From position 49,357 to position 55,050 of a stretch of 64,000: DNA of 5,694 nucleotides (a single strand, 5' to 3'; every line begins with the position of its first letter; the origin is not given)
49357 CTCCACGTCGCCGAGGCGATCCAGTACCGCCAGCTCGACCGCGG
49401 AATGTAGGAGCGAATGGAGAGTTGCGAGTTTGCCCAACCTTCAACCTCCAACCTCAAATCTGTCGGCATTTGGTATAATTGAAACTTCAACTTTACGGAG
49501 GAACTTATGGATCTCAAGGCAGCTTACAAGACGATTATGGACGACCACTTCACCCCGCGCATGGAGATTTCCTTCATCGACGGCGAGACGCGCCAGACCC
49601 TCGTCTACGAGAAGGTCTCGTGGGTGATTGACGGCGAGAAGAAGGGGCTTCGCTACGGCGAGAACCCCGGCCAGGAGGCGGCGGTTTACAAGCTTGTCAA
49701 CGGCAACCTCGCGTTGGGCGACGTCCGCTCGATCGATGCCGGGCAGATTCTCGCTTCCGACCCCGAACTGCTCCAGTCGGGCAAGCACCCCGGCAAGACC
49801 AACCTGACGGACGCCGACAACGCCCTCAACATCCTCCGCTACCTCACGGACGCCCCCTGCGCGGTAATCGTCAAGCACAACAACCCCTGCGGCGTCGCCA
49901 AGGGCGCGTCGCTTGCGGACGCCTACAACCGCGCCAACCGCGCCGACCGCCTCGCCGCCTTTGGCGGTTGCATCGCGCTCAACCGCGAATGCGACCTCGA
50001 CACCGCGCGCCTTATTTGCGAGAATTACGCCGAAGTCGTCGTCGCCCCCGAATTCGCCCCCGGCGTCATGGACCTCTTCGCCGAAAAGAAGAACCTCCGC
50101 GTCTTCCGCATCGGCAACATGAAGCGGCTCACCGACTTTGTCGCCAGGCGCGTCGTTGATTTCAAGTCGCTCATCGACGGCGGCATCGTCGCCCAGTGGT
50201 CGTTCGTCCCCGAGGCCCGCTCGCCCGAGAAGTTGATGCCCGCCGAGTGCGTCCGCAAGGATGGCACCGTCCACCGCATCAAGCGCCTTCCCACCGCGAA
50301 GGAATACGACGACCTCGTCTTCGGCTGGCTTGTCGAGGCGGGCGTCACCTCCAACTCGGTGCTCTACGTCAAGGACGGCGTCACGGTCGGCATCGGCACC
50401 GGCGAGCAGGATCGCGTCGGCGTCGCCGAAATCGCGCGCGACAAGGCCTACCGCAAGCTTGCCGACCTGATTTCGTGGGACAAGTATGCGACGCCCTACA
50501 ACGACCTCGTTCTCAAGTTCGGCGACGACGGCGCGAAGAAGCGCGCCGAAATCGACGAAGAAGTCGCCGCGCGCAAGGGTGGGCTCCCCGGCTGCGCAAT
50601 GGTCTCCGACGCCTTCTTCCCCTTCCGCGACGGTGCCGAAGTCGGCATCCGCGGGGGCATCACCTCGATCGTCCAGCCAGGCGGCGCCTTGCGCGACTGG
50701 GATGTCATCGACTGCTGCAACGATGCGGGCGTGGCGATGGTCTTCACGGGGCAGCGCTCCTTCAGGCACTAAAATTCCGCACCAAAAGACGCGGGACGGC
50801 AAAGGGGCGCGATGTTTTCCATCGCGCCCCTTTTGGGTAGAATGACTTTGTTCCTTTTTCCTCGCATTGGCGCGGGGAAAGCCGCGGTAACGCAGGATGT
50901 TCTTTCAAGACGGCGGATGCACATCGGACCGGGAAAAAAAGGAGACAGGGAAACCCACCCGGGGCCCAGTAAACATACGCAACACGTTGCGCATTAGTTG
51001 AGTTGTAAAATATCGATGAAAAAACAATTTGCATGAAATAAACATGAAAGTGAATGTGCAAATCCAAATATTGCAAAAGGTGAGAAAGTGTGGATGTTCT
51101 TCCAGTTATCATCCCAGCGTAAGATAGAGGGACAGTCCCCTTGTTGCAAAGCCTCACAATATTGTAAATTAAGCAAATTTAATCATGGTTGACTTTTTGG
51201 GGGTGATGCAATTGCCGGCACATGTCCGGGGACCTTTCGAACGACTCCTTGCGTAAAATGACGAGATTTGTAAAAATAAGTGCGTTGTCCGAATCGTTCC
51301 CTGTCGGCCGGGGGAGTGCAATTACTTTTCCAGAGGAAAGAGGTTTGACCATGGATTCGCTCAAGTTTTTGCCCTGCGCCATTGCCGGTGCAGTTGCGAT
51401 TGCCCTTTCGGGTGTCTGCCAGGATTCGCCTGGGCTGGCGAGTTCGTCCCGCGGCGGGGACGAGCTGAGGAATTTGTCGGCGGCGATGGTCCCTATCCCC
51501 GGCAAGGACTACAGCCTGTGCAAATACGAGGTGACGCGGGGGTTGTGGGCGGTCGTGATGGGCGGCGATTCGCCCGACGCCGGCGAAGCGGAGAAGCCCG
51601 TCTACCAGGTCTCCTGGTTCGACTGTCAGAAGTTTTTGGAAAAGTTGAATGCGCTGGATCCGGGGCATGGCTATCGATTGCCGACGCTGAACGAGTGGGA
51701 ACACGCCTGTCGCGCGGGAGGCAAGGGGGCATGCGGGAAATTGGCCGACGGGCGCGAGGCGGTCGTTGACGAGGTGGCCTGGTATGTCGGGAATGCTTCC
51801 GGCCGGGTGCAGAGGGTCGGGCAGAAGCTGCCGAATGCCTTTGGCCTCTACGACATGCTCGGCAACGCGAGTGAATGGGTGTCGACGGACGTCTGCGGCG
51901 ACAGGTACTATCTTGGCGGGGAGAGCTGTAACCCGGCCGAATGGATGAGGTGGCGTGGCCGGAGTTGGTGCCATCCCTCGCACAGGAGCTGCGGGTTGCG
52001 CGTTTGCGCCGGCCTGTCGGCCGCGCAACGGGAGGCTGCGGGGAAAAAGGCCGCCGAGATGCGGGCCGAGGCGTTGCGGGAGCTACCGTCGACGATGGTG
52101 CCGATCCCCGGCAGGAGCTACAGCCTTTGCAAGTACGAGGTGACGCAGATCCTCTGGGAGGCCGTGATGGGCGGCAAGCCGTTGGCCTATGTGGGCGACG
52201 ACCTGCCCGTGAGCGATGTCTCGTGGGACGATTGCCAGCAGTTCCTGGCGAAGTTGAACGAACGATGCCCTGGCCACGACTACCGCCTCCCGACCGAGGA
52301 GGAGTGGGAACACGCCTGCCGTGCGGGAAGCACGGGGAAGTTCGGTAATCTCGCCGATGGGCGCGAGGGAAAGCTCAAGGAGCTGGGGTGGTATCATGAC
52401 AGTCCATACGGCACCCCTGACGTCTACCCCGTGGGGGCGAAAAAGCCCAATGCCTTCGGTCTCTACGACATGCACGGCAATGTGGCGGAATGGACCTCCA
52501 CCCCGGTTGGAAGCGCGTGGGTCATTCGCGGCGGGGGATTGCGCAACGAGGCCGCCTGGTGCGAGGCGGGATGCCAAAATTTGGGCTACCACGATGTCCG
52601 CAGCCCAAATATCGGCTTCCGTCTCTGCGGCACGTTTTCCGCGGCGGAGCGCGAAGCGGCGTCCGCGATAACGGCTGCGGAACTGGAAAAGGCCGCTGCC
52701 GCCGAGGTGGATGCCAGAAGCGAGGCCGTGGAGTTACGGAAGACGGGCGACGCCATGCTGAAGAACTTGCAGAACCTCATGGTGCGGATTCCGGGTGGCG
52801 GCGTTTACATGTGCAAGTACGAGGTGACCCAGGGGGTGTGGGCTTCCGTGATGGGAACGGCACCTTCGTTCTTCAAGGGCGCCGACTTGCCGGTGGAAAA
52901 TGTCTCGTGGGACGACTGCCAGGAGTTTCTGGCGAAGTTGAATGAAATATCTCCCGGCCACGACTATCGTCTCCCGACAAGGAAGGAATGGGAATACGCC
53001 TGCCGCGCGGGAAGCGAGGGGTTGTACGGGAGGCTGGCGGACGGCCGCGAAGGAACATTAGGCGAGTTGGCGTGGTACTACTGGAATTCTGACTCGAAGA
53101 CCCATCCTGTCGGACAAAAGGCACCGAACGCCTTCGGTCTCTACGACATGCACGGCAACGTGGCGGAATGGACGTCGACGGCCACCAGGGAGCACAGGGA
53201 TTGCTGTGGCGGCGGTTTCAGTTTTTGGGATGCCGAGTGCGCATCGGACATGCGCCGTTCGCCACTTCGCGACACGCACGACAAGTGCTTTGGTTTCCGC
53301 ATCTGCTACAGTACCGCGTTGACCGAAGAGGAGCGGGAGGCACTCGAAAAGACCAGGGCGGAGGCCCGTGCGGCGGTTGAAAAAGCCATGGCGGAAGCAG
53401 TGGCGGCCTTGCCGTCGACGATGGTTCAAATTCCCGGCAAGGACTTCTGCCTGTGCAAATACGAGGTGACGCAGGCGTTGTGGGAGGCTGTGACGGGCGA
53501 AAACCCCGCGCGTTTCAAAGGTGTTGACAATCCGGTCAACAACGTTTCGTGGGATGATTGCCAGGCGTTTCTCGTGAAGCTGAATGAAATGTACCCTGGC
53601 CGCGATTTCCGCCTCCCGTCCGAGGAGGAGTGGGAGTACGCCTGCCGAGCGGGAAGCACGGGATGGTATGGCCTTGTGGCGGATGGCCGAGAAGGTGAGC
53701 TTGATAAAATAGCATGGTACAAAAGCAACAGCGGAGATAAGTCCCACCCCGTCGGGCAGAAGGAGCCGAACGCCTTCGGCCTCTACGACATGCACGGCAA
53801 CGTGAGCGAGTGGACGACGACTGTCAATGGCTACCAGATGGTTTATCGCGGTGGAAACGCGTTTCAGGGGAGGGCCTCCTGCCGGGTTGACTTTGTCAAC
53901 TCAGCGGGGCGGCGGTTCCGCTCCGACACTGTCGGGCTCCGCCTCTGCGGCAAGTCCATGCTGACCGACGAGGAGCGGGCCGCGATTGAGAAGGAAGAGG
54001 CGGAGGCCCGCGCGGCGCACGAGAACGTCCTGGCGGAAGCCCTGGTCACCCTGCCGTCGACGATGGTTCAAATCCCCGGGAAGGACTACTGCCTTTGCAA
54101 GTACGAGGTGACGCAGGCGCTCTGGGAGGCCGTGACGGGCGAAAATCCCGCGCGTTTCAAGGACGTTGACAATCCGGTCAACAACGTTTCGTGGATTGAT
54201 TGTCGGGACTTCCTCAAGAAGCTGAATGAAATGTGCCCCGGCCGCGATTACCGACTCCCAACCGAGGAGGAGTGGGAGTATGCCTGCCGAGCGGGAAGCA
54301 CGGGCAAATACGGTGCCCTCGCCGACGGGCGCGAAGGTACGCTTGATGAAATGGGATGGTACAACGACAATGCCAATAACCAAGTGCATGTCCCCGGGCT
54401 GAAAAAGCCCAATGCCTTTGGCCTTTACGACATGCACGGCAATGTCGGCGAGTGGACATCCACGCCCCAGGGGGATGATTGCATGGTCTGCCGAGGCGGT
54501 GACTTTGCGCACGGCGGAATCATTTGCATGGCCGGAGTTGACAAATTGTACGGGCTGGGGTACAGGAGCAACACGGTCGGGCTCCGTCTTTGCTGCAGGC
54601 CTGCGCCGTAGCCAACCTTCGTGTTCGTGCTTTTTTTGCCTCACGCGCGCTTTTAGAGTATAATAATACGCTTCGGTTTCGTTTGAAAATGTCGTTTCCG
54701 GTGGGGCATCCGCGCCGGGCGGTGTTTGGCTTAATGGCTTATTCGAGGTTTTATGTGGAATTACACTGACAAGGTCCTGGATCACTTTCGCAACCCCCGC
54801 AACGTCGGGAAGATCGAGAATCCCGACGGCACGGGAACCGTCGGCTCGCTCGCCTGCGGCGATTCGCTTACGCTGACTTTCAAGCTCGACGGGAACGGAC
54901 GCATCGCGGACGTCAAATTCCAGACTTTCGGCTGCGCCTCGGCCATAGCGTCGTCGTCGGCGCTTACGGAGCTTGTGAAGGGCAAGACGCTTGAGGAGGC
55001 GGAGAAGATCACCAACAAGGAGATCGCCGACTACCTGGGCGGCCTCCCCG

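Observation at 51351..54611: A 1086-aa exported protein made of five tandem FGE/SUMF1-type domains on helical linkers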

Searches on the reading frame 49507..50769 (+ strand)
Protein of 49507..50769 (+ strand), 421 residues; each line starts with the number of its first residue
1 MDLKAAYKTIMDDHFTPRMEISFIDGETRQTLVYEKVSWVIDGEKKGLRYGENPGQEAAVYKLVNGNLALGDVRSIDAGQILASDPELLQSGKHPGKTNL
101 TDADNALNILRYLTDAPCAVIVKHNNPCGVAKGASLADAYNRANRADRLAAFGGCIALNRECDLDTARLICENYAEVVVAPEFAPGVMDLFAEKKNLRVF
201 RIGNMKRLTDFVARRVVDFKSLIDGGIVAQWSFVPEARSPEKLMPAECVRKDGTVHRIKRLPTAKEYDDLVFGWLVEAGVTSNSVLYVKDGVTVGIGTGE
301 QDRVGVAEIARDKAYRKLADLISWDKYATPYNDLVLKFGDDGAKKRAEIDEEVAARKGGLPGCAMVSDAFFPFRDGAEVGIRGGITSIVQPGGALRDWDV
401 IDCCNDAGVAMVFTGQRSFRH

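Call 72: find_homologous_proteins(query=window:49507-50769:+, max_evalue=1e-60)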
Query window:49507-50769:+ (421 aa): 8000 proteins with E <= 1e-60 among 8000 candidates; the best 120 are listed.
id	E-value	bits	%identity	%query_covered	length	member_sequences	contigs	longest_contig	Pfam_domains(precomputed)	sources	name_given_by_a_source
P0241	4.6e-268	907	94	100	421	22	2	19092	PF01808.25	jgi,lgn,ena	jgi:phosphoribosylaminoimidazolecarboxamide formyltransferase/IMP cyclohydrolase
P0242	8.8e-268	906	93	100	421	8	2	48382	PF01808.25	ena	-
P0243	2.8e-260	881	91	100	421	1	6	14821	PF01808.25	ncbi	-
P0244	5.4e-259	877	90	100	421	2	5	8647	PF01808.25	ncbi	-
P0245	3.9e-254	861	89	100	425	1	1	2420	PF01808.25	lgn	-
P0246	6.8e-249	844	86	100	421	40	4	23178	PF01808.25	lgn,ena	-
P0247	1.1e-245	833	86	100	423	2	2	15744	PF01808.25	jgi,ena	-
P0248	3.4e-245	832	85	100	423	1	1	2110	PF01808.25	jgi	jgi:phosphoribosylaminoimidazolecarboxamide formyltransferase/IMP cyclohydrolase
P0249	6.6e-245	831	85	100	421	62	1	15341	PF01808.25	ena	-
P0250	4.4e-244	828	85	100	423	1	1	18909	PF01808.25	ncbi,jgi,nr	ncbi:MAG: IMP cyclohydrolase [Kiritimatiellia bacterium]|jgi:phosphoribosylaminoimidazolecarboxamide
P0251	7.3e-244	827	85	100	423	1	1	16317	PF01808.25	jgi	-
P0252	8.0e-244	827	85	100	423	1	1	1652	PF01808.25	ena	-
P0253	8.6e-244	827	86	100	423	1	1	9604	PF01808.25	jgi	-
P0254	2.2e-243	826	85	100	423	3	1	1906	PF01808.25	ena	-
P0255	2.9e-243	825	85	100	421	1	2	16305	PF01808.25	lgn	-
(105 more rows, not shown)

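Call 73: find_encoding_contigs(protein=P0242, flank=10000, max_places=2)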
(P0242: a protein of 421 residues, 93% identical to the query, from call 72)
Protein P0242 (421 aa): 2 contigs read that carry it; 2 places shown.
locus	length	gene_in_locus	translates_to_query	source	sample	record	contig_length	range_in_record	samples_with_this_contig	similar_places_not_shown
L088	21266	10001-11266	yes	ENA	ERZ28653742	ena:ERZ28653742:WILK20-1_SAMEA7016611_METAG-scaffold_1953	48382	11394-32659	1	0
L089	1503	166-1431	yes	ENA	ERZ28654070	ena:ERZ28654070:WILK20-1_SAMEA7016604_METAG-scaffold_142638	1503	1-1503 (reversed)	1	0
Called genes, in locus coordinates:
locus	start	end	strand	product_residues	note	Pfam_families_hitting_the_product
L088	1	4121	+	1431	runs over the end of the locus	PF04997:RNA_pol_Rpb1_1, PF00623:RNA_pol_Rpb1_2, PF04983:RNA_pol_Rpb1_3, PF05000:RNA_pol_Rpb1_4, PF04998:RNA_pol_Rpb1_5, PF01333:Apocytochr_F_C (faint)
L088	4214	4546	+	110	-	PF02699:YajC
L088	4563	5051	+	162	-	-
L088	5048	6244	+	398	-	-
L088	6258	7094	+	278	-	PF08543:Phos_pyr_kin, PF00294:PfkB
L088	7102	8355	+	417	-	PF00278:Orn_DAP_Arg_deC, PF02784:Orn_Arg_deC_N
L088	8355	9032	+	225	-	PF01066:CDP-OH_P_transf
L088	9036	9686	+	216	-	PF03734:YkuD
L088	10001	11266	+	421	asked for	PF01808:AICARFT_IMPCHas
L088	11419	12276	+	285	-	PF01592:NifU_N, PF04324:Fer2_BFD, PF01106:NifU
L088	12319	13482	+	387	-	PF00266:Aminotran_5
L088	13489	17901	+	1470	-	PF00128:Alpha-amylase, PF12439:GDE_N, PF06202:GDE_C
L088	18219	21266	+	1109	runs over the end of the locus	-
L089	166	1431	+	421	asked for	PF01808:AICARFT_IMPCHas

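Call 74: find_encoding_contigs(protein=P0241, flank=10000, max_places=2)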
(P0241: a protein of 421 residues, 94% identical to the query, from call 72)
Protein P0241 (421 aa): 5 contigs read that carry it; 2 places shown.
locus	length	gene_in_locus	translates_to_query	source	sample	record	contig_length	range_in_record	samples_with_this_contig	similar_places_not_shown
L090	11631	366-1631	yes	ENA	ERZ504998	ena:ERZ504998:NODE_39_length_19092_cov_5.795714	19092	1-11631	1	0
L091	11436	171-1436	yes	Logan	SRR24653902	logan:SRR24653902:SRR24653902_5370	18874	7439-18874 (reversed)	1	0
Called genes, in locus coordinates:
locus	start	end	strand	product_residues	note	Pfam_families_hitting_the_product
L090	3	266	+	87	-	?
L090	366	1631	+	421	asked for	PF01808:AICARFT_IMPCHas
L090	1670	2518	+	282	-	PF01592:NifU_N, PF04324:Fer2_BFD, PF01106:NifU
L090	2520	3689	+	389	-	PF00266:Aminotran_5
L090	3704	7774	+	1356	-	PF00128:Alpha-amylase, PF12439:GDE_N, PF06202:GDE_C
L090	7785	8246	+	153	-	PF07963:N_methyl (weak), PF08334:T2SSG, PF22434:PilW_C (weak)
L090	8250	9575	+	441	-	PF10396:TrmE_N, PF12631:MnmE_helical, PF00350:Dynamin_N (faint), PF01926:MMR_HSR1, PF02421:FeoB_N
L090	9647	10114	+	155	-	PF00137:ATP-synt_C (weak)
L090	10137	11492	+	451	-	PF13505:OMP_b-brl, PF18884:TSP3_bac, PF00691:OmpA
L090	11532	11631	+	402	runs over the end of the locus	PF03739:LptF_LptG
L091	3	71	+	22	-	?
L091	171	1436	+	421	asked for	PF01808:AICARFT_IMPCHas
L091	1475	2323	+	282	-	PF01592:NifU_N, PF04324:Fer2_BFD, PF01106:NifU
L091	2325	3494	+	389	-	PF00266:Aminotran_5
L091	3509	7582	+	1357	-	PF00128:Alpha-amylase, PF12439:GDE_N, PF06202:GDE_C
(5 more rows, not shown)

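Call 75: find_encoding_contigs(protein=P0243, flank=10000, max_places=2)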
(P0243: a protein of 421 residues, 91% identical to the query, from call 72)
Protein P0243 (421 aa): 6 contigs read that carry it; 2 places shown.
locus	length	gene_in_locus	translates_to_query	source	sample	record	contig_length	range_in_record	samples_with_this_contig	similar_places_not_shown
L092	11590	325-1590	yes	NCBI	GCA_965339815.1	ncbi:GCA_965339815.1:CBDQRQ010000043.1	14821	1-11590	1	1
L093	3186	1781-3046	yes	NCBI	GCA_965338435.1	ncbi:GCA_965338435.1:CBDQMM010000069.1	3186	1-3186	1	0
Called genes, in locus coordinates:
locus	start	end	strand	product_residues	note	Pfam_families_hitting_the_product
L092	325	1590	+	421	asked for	PF01808:AICARFT_IMPCHas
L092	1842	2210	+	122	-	PF05635:23S_rRNA_IVP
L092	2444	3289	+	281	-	PF01592:NifU_N, PF04324:Fer2_BFD, PF01106:NifU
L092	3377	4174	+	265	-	PF13277:YmdB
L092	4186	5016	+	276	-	PF24575:TPR_Slam (weak), PF04212:MIT (faint), PF01476:LysM (faint)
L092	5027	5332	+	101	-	-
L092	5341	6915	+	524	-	-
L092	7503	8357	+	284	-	PF04338:DUF481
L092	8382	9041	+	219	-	PF04011:LemA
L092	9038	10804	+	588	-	-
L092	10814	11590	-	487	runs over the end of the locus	-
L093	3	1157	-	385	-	?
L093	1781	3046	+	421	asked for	PF01808:AICARFT_IMPCHas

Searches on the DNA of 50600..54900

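Call 82: search_rna_families(source=window, start=50600, end=54900, threshold=evalue, max_evalue=0.1)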
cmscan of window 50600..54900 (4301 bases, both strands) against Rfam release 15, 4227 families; matches with E-value up to 0.1: 0.
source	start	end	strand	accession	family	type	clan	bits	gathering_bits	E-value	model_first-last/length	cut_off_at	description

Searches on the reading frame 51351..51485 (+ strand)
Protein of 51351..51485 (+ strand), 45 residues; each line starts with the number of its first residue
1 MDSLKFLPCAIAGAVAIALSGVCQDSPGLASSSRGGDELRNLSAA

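Call 8: search_protein_families(library=pfam, proteins=[window:51351-51485:+], max_evalue=1)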
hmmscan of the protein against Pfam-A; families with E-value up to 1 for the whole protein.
window:51351-51485:+ (45 aa): 0 families
